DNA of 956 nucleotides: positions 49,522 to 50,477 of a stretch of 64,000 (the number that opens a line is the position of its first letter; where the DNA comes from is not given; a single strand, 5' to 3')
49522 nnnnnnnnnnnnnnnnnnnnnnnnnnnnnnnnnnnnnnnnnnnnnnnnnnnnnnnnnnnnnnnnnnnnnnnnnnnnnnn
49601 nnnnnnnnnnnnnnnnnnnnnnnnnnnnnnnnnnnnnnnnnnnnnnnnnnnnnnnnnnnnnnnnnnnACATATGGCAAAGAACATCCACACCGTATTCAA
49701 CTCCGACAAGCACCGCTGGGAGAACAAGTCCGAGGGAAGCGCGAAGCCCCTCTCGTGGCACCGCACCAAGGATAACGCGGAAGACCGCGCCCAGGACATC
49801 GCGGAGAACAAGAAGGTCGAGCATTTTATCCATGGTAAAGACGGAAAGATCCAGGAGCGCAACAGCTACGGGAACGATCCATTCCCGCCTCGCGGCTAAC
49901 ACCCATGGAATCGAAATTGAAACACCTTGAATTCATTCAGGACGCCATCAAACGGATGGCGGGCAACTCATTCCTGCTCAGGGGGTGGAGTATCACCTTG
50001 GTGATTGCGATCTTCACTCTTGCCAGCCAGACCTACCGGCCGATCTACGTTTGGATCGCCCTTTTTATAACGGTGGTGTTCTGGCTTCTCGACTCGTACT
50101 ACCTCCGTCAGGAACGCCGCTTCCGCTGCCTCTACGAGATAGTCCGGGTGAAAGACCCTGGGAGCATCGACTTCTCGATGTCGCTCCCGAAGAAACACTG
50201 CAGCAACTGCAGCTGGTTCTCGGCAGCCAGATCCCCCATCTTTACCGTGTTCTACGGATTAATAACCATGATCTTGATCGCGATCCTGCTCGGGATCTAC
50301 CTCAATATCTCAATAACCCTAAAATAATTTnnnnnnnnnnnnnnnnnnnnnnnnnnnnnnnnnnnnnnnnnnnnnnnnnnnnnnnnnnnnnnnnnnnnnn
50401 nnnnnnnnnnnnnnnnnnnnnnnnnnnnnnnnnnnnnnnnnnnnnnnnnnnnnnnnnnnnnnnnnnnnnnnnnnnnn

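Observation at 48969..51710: Candidate undescribed TIR-based defence cassette led by a LexA-like repressor: S24 repressor - DUF2188 - 2-TM protein - ThsB-like TIR - Cys-rich unknown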

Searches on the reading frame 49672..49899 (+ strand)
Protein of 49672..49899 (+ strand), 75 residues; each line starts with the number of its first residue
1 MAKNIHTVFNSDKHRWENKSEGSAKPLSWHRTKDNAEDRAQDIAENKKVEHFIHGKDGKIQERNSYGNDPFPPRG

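Call 3: search_protein_families(library=pfam, proteins=[window:49672-49899:+], max_evalue=1)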
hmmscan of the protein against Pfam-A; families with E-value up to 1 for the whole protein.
window:49672-49899:+ (75 aa): 1 family
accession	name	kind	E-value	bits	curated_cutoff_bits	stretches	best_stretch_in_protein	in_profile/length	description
PF09954.14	DUF2188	-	3.9e-17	62.6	22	1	5-66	1-62/62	Uncharacterized protein conserved in bacteria (DUF2188)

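Call 4: search_protein_families(library=padloc, proteins=[window:49672-49899:+], max_evalue=1)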
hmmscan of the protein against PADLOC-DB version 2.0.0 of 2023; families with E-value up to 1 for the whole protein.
window:49672-49899:+ (75 aa): 2 families
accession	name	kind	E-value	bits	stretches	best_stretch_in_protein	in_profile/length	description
PDLC04941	PDC-S16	-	3.8e-27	92.9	1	1-75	1-75/75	-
PDLC04942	PDC-S16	-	2.1e-26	90.4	1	1-75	1-75/75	-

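Call 7: search_protein_families(library=ncbifam, proteins=[window:49672-49899:+], max_evalue=0.1)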
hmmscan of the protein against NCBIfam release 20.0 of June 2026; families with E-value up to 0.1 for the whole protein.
window:49672-49899:+ (75 aa): 1 family
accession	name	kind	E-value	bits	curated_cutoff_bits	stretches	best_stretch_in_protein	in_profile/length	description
NF002850.0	PRK03114.1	equivalog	0.067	12.8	199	1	5-58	16-69/169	DUF84 family protein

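Call 65: search_protein_families(library=phrogs, proteins=[window:49672-49899:+], max_evalue=0.01)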
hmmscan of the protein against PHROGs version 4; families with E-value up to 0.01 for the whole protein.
window:49672-49899:+ (75 aa): 2 families
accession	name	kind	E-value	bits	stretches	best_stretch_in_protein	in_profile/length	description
phrog_3220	-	unknown function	1e-22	81.2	1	1-75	1-74/74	-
phrog_22338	-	unknown function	1.2e-11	46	1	3-75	133-207/207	-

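Call 66: search_solved_structures(query=window:49672-49899:+, max_evalue=1)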
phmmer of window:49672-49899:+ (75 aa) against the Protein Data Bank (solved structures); distinct sequences matched with E-value up to 1: 1.
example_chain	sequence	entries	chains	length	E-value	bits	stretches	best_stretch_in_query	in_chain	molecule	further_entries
6kos_A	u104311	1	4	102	0.53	14.3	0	28-62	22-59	SUWA (Super WA20)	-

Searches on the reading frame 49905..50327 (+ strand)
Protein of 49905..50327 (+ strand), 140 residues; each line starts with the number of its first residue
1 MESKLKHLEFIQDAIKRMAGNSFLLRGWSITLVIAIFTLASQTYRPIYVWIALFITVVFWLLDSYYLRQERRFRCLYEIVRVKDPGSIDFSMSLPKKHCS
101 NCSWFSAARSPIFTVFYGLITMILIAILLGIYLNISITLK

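Call 3: search_protein_families(library=pfam, proteins=[window:49905-50327:+], max_evalue=1)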
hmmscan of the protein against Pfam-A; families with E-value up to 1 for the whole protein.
window:49905-50327:+ (140 aa): 1 family
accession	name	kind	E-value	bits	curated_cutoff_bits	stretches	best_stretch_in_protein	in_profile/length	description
PF09332.17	Mcm10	-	0.18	12.1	26.8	1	93-105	10-22/56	Mcm10, C-terminal zinc binding motif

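Call 4: search_protein_families(library=padloc, proteins=[window:49905-50327:+], max_evalue=1)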
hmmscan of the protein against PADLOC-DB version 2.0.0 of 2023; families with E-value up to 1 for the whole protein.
window:49905-50327:+ (140 aa): 4 families
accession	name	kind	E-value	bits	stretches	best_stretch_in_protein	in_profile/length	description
PDLC04686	PDC-M50A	-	2.5e-45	152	1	1-128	1-129/134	-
PDLC04685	PDC-M50A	-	3.7e-35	119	1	2-128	3-126/130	-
PDLC04684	PDC-M50A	-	5.7e-17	60.6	1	7-134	17-143/159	-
PDLC04687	PDC-M50A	-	4.8e-15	53.8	1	4-84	12-94/144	-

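Call 7: search_protein_families(library=ncbifam, proteins=[window:49905-50327:+], max_evalue=0.1)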
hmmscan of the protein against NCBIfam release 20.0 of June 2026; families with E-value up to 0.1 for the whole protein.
window:49905-50327:+ (140 aa): 0 families

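Call 34: find_homologous_proteins(query=window:49905-50327:+)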
Query window:49905-50327:+ (140 aa): 455 proteins with E <= 0.001 among 478 candidates; the best 120 are listed.
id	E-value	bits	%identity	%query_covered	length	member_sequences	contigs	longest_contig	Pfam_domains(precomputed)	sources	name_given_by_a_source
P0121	7.1e-85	300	99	100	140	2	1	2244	-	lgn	-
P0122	2.5e-75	269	86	100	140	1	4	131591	-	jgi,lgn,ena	-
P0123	8.0e-72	258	84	100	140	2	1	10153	-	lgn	-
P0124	2.2e-71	256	84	100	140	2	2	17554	-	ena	-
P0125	7.5e-71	254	79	100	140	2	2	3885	-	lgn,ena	-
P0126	2.8e-70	253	81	100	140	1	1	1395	-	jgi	jgi:type IV secretory pathway TrbD component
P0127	8.7e-69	248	76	100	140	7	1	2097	-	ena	-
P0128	9.4e-69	248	76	100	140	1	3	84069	-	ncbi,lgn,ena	-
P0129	1.1e-68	247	79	100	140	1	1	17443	-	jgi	jgi:hypothetical protein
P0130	3.7e-68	246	76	100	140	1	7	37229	-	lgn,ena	-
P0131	8.2e-67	241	76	100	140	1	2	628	-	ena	-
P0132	1.5e-66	241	76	100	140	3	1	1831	-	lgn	-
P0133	2.4e-65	237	73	100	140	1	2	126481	-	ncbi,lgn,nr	ncbi:MAG: hypothetical protein PHV99_02630 [Candidatus Pacebacteria bacterium]|nr:hypothetical prote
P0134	1.1e-64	235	76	100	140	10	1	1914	-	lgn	-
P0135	1.4e-64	234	74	100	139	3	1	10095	-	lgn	-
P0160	7.1e-37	144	51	99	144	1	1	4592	-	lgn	-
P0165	3.5e-33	132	52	91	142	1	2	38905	-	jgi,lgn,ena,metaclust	metaclust:\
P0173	1.5e-29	121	49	84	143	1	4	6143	-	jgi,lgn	jgi:hypothetical protein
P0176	2.5e-29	120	47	89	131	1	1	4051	-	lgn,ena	-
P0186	1.5e-28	118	46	96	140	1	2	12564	-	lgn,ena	-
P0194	3.4e-28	116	48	91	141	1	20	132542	-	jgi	jgi:hypothetical protein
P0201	5.9e-28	116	56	66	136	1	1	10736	-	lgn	-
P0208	1.8e-27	114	49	89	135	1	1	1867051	-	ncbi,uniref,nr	ncbi:hypothetical protein [Thalassobacillus devorans]|uniref:hypothetical protein n=1 Tax=Thalassoba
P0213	2.6e-27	113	47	95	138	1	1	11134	-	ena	-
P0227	7.2e-27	112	43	94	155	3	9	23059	-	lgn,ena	-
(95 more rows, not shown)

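Call 35: find_encoding_contigs(protein=P0208, flank=5000, max_places=2)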
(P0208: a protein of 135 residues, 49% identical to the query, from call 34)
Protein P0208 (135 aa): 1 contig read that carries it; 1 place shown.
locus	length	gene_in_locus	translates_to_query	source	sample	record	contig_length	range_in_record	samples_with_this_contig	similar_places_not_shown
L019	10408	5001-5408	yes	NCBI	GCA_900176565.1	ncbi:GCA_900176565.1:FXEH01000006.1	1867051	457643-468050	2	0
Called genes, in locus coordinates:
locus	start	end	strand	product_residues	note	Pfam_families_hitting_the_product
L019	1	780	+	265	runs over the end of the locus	PF18144:SMODS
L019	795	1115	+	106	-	-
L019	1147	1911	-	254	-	PF01695:IstB_IS21, PF00308:Bac_DnaA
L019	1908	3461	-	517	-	PF02796:HTH_7 (weak), PF02954:HTH_8 (weak), PF13384:HTH_23 (weak), PF13565:HTH_32 (faint), PF22483:Mu-transpos_C_2 (weak)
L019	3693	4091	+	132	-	-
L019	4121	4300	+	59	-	-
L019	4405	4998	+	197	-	PF08937:ThsB_TIR (weak)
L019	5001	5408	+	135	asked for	-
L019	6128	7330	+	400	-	PF19888:DUF6361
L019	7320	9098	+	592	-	-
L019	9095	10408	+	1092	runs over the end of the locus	PF00270:DEAD (faint), PF04851:ResIII (faint)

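Call 36: find_encoding_contigs(protein=P0194, flank=5000, max_places=2)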
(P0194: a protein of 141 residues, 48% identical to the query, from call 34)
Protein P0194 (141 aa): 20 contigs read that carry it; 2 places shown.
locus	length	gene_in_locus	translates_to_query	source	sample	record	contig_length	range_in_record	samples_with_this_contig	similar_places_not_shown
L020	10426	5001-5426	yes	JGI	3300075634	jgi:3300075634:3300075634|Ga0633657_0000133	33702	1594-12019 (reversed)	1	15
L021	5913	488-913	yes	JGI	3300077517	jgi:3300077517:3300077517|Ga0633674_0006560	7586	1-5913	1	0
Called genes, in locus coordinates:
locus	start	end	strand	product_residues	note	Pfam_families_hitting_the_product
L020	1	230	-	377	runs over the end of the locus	PF00356:LacI, PF00532:Peripla_BP_1, PF13407:Peripla_BP_4, PF13377:Peripla_BP_3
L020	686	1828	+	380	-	PF01976:DUF116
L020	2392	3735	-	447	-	PF01548:DEDD_Tnp_IS110, PF02371:Transposase_20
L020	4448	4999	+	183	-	PF13676:TIR_2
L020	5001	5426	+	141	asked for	-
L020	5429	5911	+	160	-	PF08937:ThsB_TIR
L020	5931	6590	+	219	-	PF13643:DUF4145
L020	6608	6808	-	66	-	PF24292:DUF7479 (faint)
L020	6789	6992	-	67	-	-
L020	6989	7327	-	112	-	-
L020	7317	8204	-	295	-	PF23343:REP_ORF2-G2P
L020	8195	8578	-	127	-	-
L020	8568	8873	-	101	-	PF12728:HTH_17 (weak)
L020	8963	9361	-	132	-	-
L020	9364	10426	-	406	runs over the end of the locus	PF17293:Arm-DNA-bind_5, PF13102:Phage_int_SAM_5, PF00589:Phage_integrase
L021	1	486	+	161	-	?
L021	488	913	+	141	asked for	-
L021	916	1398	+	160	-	PF08937:ThsB_TIR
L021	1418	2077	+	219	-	PF13643:DUF4145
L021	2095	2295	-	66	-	PF24292:DUF7479 (faint)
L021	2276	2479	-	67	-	-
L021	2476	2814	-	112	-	-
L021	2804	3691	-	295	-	PF23343:REP_ORF2-G2P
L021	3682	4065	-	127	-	-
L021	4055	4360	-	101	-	PF12728:HTH_17 (weak)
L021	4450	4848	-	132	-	-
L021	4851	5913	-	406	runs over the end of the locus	PF17293:Arm-DNA-bind_5, PF13102:Phage_int_SAM_5, PF00589:Phage_integrase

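Call 52: search_protein_families(library=pfam, alignment_id=A2, max_evalue=5)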
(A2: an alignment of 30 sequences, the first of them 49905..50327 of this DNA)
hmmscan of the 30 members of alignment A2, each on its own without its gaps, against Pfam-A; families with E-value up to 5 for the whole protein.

A. member 1, window:49905-50327:+ (140 aa): 1 family
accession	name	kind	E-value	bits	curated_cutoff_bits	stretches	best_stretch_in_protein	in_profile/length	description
PF09332.17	Mcm10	-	0.18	12.1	26.8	1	93-105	10-22/56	Mcm10, C-terminal zinc binding motif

B. families by the number of members that match (of 30 scanned): 25 families
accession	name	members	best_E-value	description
PF11683.13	DUF3278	17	3.9e-05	Protein of unknown function (DUF3278)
PF05814.16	Ac76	7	0.0064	Orf76 (Ac76)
PF10028.14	DUF2270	6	0.0047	Predicted integral membrane protein (DUF2270)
PF05820.16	Ac81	4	0.024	Baculoviridae AC81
PF17003.11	Actin_micro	2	0.0034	Putative actin-like family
PF10251.14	PEN-2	1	0.018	Presenilin enhancer-2 subunit of gamma secretase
PF04210.18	MtrG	1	0.045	Tetrahydromethanopterin S-methyltransferase, subunit G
PF01452.22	Rota_NSP4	1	0.047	Rotavirus non structural protein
PF12650.12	DUF3784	1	0.086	Domain of unknown function (DUF3784)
PF20226.3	DUF6585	1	0.097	Family of unknown function (DUF6585)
PF03998.19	Utp11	1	0.11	Utp11 protein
PF23906.1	DUF7248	1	0.13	Family of unknown function (DUF7248)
PF09307.15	MHC2-interact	1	0.13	CLIP, MHC2 interacting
PF11511.13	RhodobacterPufX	1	0.16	Intrinsic membrane protein PufX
PF10661.14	EssA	1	0.17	WXG100 protein secretion system (Wss), protein EssA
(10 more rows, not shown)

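Call 58: predict_structure(alignment_id=A2)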
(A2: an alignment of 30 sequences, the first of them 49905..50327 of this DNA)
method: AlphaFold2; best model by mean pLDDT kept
length: 140 residues; sequences in the alignment: 30
mean_pLDDT: 84.3   pTM: 0.70
mean pLDDT of the five models: 84.3, 83.9, 82.4, 81.9, 79.9
residues with pLDDT >= 90: 42; 70-90: 85; 50-70: 12; < 50: 1
segments of 3 or more residues with pLDDT < 50: none
pLDDT, mean of each block of 10 residues (from residue 1): 86 91 90 88 85 92 90 87 78 70 77 88 89 67
secondary structure, 60 per line:
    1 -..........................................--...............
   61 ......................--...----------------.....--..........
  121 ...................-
elements in order: H2-43 H46-82 H104-108 H111-139

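Call 65: search_protein_families(library=phrogs, proteins=[window:49905-50327:+], max_evalue=0.01)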
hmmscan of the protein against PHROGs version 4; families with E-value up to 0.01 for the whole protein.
window:49905-50327:+ (140 aa): 1 family
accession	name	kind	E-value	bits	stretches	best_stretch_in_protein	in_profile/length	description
phrog_19896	-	unknown function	9e-37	127.6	1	1-129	3-132/135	-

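Call 78: search_protein_families(library=pfam, proteins=[P0173, P0186, P0227, P0194, P0208, P0213, P0201, P0165, P0160, P0176], max_evalue=0.5)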
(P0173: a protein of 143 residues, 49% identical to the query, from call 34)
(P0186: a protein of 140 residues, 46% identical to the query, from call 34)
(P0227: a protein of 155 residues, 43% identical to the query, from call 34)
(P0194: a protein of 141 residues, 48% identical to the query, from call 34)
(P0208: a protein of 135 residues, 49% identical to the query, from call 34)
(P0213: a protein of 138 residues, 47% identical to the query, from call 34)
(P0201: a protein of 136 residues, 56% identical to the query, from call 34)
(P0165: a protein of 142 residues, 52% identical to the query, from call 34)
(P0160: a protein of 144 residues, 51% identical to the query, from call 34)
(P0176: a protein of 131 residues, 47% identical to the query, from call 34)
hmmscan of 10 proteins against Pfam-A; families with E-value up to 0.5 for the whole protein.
P0173 (143 aa): 1 family
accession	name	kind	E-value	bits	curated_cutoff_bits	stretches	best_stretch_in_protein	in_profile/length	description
PF04210.18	MtrG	-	0.045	14.1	27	1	118-135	44-61/64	Tetrahydromethanopterin S-methyltransferase, subunit G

P0186 (140 aa): 1 family
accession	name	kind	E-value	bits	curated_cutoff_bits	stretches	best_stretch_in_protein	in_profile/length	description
PF11683.13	DUF3278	-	0.0024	18.4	26.6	1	11-91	24-107/130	Protein of unknown function (DUF3278)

P0227 (155 aa): 0 families

P0194 (141 aa): 1 family
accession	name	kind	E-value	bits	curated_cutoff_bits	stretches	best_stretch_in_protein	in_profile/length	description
PF01452.22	Rota_NSP4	-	0.047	13.7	27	1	74-112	121-160/173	Rotavirus non structural protein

P0208 (135 aa): 1 family
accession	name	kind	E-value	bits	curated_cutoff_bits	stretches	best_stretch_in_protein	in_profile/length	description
PF11683.13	DUF3278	-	0.071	13.7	26.6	1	9-68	24-84/130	Protein of unknown function (DUF3278)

P0213 (138 aa): 1 family
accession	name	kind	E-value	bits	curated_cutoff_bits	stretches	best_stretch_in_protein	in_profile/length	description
PF11511.13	RhodobacterPufX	-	0.16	12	25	1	111-136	20-45/67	Intrinsic membrane protein PufX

P0201 (136 aa): 0 families

P0165 (142 aa): 2 families
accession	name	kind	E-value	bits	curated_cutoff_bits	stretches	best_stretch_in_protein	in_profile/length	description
PF05814.16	Ac76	-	0.0064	16.9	22.5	1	44-94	21-75/83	Orf76 (Ac76)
PF01040.23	UbiA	-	0.18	11.5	34.2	1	23-84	119-176/250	UbiA prenyltransferase family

P0160 (144 aa): 1 family
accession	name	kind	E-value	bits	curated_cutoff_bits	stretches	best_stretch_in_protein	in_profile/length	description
PF17003.11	Actin_micro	-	0.018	14.6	27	1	5-76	115-186/354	Putative actin-like family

P0176 (131 aa): 2 families
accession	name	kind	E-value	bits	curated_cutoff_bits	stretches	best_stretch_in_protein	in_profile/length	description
PF10028.14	DUF2270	-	0.069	13.2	25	1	27-64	23-62/184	Predicted integral membrane protein (DUF2270)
PF03998.19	Utp11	-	0.11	12.8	25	1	66-99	32-65/242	Utp11 protein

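Call 87: search_protein_representatives(alignment_id=A2)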
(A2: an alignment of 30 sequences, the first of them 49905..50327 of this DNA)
Query: 30 sequences, 135 profile positions. Proteins with E-value up to 0.001 (for the whole library): 5627; up to 1e-10: 4100; up to 1e-30: 750. The best 150 are listed.
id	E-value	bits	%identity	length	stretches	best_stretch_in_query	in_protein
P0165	2.8e-51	189.2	-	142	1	1-131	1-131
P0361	2.1e-49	183.1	-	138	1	3-130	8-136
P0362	3.0e-49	182.6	-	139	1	2-131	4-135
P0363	9.0e-49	181.1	-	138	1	3-131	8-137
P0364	1.2e-48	180.6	-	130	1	1-130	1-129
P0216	1.8e-48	180.1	-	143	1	2-132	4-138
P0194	2.0e-48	179.9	-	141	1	2-131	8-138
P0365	3.4e-48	179.2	-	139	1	1-132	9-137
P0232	2.0e-47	176.7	-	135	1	2-132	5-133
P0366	3.9e-47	175.8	-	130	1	1-130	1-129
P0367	4.5e-47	175.6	-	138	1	1-132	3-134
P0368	9.2e-47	174.6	-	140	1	2-130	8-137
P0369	1.9e-46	173.6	-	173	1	2-130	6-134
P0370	2.1e-46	173.4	-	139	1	2-131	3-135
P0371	2.9e-46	173.0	-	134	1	1-130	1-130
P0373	3.8e-46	172.6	-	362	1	1-131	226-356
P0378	1.8e-45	170.4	-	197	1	1-130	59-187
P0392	1.1e-43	164.5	-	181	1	1-131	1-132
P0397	4.8e-43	162.5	-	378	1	1-130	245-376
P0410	4.0e-42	159.5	-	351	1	3-130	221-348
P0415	6.1e-42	158.9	-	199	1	2-131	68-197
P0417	1.1e-41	158.2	-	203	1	2-132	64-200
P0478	2.6e-39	150.4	-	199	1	1-131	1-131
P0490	6.8e-39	149.1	-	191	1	1-132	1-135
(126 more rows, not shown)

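Call 88: search_protein_families(library=pfam, proteins=[P0373, P0397, P0410, P0378, P0415, P0417, P0369, P0392, P0490, P0478], max_evalue=0.01)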
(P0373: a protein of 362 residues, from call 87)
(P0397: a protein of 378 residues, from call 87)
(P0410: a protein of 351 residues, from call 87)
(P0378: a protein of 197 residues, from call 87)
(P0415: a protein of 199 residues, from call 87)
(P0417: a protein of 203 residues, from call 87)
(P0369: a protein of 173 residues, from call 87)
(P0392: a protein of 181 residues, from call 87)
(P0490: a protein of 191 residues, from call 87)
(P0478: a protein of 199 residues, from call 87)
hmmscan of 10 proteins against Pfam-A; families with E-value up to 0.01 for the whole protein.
P0373 (362 aa): 0 families

P0397 (378 aa): 2 families
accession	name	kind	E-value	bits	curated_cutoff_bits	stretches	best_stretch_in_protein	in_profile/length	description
PF18163.6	LD_cluster2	-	1.7e-15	57.7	25.3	1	10-198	2-199/264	SLOG cluster2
PF18180.6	LD_cluster3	-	0.00038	20.6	25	1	35-75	9-48/170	SLOG cluster3 family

P0410 (351 aa): 1 family
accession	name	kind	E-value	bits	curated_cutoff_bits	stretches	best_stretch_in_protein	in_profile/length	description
PF24838.2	8xMP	-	1.6e-27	96.4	30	1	20-157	2-134/136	Octameric membrane protein family (8xMP)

P0378 (197 aa): 0 families

P0415 (199 aa): 0 families

P0417 (203 aa): 0 families

P0369 (173 aa): 0 families

P0392 (181 aa): 1 family
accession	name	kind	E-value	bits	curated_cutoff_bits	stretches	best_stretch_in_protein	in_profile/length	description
PF13727.12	CoA_binding_3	-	0.0049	17.3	25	0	27-58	24-55/175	CoA-binding domain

P0490 (191 aa): 0 families

P0478 (199 aa): 0 families
